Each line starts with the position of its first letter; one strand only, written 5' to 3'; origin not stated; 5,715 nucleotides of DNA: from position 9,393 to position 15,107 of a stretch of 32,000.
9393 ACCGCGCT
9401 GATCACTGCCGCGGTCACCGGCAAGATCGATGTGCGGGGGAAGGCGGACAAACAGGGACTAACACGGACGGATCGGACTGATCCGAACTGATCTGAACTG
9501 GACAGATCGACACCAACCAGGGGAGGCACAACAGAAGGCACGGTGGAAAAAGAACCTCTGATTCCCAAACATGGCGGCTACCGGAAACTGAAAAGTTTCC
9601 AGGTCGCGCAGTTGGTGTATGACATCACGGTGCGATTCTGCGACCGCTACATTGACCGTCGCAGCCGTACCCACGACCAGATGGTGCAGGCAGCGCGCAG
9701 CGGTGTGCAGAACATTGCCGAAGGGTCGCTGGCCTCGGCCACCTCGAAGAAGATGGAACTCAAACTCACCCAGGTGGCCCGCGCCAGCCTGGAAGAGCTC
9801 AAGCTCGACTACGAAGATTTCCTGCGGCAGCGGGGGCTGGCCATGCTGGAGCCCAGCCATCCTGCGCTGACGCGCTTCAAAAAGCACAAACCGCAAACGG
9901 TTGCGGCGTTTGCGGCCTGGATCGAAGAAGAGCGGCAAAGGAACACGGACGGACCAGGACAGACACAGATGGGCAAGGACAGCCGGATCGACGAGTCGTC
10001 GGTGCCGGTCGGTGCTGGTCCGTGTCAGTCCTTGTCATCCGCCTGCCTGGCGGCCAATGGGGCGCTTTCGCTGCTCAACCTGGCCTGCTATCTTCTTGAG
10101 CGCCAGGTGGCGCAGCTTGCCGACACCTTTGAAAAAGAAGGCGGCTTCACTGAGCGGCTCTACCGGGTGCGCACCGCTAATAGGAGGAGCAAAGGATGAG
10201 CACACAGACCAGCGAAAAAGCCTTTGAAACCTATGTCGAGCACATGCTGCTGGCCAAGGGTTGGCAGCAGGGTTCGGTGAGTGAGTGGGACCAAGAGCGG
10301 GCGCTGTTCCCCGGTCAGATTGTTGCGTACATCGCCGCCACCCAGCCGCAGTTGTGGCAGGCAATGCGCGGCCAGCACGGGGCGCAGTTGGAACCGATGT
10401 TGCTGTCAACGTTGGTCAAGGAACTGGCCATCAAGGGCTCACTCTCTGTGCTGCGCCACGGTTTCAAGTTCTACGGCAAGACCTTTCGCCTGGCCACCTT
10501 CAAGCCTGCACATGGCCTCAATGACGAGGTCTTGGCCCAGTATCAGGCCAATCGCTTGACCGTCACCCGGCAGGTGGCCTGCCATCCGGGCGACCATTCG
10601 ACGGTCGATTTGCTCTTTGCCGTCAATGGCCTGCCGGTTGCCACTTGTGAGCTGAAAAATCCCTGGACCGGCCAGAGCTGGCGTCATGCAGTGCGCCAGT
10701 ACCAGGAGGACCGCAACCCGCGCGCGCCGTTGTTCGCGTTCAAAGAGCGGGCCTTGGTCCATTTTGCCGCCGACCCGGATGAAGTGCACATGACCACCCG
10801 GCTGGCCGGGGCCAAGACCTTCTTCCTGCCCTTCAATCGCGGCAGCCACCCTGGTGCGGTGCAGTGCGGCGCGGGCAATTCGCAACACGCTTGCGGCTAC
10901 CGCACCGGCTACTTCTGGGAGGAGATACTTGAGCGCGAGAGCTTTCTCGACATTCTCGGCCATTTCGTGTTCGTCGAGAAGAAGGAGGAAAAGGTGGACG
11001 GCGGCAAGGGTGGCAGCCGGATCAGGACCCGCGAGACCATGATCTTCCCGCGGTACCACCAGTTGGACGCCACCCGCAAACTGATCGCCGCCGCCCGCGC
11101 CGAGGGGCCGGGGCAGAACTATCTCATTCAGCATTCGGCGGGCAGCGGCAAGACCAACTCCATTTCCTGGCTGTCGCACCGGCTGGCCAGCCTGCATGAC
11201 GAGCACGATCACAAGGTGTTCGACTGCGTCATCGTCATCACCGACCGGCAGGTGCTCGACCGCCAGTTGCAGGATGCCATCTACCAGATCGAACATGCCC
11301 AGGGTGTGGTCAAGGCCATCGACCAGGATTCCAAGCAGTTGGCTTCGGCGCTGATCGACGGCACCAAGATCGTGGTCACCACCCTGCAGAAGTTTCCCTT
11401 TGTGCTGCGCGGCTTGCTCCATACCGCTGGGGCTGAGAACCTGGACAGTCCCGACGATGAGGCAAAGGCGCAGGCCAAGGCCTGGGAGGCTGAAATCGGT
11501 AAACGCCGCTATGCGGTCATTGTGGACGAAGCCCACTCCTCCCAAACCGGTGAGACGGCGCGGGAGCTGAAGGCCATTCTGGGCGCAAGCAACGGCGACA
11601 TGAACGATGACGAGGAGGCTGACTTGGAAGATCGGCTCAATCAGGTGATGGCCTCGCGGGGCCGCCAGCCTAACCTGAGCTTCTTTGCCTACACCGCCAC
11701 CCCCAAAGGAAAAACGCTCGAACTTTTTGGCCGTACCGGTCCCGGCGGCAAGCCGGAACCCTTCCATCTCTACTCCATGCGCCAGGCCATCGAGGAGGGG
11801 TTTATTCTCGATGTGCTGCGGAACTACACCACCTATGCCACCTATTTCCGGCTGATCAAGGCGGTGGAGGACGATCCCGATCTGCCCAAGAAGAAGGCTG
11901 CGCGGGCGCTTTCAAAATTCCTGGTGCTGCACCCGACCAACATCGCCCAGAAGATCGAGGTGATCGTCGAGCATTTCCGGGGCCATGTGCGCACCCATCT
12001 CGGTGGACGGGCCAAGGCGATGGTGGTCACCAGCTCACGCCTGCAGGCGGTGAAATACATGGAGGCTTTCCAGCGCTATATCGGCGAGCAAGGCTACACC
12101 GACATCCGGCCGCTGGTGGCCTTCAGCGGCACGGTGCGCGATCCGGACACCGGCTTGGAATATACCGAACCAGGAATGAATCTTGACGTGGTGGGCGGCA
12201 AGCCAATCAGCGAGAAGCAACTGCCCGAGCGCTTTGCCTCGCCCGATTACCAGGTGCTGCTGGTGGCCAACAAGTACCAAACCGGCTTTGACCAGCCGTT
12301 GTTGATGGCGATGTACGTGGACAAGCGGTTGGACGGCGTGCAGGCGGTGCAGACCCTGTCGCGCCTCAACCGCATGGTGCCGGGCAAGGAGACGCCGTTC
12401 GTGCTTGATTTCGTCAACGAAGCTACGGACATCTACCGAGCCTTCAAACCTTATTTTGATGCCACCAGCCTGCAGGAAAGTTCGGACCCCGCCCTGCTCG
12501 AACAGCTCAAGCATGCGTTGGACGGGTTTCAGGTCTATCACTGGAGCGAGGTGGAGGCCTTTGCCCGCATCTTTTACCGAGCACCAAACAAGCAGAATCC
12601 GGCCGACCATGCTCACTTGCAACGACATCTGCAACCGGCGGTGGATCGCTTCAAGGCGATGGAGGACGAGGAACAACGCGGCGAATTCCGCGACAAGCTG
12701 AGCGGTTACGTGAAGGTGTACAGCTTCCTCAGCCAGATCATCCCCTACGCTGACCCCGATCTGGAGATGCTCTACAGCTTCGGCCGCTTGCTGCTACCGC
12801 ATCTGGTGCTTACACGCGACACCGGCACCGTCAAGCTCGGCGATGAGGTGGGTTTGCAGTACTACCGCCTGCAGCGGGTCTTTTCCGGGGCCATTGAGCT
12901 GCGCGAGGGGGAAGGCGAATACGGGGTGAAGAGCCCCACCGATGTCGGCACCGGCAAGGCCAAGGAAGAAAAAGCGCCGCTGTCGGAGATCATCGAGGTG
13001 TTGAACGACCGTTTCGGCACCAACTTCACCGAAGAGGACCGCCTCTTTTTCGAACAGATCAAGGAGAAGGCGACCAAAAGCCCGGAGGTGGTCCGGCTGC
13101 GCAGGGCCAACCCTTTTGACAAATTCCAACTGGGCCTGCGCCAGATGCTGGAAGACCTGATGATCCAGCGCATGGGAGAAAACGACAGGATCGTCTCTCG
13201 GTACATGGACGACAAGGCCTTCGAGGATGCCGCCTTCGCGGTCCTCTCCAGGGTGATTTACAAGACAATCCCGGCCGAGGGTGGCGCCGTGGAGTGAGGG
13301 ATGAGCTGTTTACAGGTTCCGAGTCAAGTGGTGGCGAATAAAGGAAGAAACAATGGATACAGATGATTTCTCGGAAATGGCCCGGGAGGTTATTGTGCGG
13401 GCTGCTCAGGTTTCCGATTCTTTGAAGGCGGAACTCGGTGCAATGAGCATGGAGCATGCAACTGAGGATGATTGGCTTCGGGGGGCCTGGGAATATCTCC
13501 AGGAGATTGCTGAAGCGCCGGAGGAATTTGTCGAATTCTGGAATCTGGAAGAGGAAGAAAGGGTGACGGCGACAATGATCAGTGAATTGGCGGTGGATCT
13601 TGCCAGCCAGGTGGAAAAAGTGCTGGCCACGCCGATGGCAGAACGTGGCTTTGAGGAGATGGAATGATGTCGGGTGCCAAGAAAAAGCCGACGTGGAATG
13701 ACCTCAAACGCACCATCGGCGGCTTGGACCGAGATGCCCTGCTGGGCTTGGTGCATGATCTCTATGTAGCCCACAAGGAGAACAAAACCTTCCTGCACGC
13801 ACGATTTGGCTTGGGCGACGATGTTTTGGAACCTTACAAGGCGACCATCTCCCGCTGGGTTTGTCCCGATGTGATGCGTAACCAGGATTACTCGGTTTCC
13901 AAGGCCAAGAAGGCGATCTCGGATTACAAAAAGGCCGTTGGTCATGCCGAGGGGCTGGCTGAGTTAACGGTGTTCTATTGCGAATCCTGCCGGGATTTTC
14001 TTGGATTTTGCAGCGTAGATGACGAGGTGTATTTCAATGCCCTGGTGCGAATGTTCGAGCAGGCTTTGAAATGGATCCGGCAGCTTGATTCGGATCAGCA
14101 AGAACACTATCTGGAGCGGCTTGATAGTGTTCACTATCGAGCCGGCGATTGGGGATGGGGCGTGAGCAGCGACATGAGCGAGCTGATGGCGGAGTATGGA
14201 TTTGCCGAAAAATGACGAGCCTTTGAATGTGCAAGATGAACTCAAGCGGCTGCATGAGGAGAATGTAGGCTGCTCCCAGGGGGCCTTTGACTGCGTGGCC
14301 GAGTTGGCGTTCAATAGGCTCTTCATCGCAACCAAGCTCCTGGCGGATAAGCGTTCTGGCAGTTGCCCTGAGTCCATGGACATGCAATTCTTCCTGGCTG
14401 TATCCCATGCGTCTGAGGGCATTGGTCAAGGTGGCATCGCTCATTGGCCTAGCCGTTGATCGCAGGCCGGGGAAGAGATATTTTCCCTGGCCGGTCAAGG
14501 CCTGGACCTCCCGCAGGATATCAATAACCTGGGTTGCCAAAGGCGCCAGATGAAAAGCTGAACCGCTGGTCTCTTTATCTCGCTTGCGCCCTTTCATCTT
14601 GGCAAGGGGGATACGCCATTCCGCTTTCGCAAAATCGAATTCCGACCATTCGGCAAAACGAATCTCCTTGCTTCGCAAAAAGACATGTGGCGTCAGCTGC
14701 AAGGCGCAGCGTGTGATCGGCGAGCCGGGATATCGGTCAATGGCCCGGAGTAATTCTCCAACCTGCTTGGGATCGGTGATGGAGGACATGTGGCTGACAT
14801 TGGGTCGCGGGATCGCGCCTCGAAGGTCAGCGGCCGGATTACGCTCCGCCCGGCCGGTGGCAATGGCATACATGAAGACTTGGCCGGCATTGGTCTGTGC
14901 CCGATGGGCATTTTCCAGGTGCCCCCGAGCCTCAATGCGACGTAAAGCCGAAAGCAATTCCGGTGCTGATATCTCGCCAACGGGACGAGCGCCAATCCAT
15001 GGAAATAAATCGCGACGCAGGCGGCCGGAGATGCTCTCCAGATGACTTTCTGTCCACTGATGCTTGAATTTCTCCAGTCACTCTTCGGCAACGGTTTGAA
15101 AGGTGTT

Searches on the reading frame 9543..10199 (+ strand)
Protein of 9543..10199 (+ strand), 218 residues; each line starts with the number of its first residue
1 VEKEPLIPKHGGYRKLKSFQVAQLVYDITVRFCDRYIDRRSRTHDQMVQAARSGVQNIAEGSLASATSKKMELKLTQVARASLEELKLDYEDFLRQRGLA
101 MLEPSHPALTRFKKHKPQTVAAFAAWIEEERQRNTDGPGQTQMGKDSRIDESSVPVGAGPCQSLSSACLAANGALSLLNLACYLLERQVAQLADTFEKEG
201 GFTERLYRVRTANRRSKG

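Call 8: search_protein_families(library=pfam, proteins=[window:9543-10199:+])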
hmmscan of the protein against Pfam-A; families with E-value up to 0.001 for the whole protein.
window:9543-10199:+ (218 aa): 1 family
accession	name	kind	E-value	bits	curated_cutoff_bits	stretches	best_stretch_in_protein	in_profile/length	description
PF05635.17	23S_rRNA_IVP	-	6.5e-07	30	33.8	1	17-87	8-73/106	23S rRNA-intervening sequence protein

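Call 36: search_protein_families(library=ncbifam, proteins=[window:9543-10199:+], max_evalue=0.00001)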
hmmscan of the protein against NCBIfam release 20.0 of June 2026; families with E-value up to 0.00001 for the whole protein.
window:9543-10199:+ (218 aa): 2 families
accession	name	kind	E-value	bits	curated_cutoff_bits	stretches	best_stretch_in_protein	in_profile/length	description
TIGR04258.1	4helix_suffix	equivalog_domain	4e-20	71.5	40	1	168-215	2-49/49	four helix bundle suffix domain-containing protein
TIGR02436.1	TIGR02436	subfamily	9.1e-08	32.3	24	1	17-87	4-69/109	four helix bundle protein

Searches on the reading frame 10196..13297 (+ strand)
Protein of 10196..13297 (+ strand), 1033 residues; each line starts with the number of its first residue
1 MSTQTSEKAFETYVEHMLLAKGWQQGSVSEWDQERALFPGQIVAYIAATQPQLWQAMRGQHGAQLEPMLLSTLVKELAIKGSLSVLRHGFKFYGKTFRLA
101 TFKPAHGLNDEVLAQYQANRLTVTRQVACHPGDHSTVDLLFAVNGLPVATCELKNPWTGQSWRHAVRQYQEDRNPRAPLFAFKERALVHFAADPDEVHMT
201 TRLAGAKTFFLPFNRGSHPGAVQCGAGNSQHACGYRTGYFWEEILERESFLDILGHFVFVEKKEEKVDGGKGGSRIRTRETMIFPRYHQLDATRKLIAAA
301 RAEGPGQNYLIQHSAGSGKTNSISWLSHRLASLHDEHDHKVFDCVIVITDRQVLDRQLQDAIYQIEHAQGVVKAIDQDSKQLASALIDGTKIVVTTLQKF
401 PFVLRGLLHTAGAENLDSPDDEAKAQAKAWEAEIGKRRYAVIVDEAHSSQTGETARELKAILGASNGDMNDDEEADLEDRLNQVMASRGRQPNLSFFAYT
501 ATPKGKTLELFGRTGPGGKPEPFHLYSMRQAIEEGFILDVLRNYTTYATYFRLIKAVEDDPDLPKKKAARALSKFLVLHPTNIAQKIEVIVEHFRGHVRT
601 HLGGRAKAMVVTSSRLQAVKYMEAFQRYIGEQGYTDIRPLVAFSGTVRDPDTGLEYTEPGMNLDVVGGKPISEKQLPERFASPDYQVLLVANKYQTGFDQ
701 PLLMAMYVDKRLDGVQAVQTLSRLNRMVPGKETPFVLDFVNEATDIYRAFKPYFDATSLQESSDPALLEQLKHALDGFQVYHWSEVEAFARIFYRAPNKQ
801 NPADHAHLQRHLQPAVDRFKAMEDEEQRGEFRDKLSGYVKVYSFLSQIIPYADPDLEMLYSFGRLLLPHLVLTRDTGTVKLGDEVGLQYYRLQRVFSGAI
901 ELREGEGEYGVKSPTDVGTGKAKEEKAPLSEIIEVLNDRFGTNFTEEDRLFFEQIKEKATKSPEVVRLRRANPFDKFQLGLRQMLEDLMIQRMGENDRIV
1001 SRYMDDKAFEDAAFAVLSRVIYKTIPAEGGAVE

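Call 8: search_protein_families(library=pfam, proteins=[window:10196-13297:+])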
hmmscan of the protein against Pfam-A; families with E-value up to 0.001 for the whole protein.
window:10196-13297:+ (1033 aa): 5 families
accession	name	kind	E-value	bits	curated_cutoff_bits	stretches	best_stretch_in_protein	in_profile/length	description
PF18766.7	SWI2_SNF2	-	1.1e-21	78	26.7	1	288-542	1-190/221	SWI2/SNF2 ATPase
PF04313.20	HSDR_N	-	2.3e-13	50.9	25.1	1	6-206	3-196/198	Type I restriction enzyme R protein N terminus (HSDR_N)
PF22679.2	T1R_D3-like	-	1.6e-12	48.6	27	1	677-737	90-154/158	Type I restriction enzyme subunit R domain 3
PF04851.21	ResIII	-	1.1e-10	42.1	22.5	1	285-459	4-147/164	Type III restriction enzyme, res subunit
PF00270.35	DEAD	-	8.6e-06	26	26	1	305-507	13-163/167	DEAD/DEAH box helicase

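Call 36: search_protein_families(library=ncbifam, proteins=[window:10196-13297:+], max_evalue=0.00001)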
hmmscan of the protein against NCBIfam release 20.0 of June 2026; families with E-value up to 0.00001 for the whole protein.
window:10196-13297:+ (1033 aa): 1 family
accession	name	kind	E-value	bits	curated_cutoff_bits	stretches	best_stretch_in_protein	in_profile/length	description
TIGR00348.1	hsdR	subfamily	9.1e-49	166.6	284.55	1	116-755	103-670/674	HsdR family type I site-specific deoxyribonuclease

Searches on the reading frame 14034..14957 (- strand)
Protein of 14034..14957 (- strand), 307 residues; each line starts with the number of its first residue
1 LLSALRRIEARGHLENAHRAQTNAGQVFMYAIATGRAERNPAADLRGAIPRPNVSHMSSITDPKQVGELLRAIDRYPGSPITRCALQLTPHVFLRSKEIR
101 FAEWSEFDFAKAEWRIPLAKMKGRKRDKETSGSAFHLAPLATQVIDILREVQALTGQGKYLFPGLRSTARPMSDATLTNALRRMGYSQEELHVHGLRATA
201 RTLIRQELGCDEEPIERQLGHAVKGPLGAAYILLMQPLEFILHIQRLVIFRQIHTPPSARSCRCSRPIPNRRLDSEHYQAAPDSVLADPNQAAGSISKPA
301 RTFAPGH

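Call 20: search_protein_families(library=pfam, proteins=[window:14034-14957:-])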
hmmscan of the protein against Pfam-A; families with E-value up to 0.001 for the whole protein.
window:14034-14957:- (307 aa): 2 families
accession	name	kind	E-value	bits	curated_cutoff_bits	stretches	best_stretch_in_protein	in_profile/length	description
PF22022.2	Phage_int_M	-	6.8e-15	55.5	27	1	2-48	50-96/96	Phage integrase central domain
PF00589.27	Phage_integrase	-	7e-13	49.2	27.1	1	62-222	4-157/172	Phage integrase family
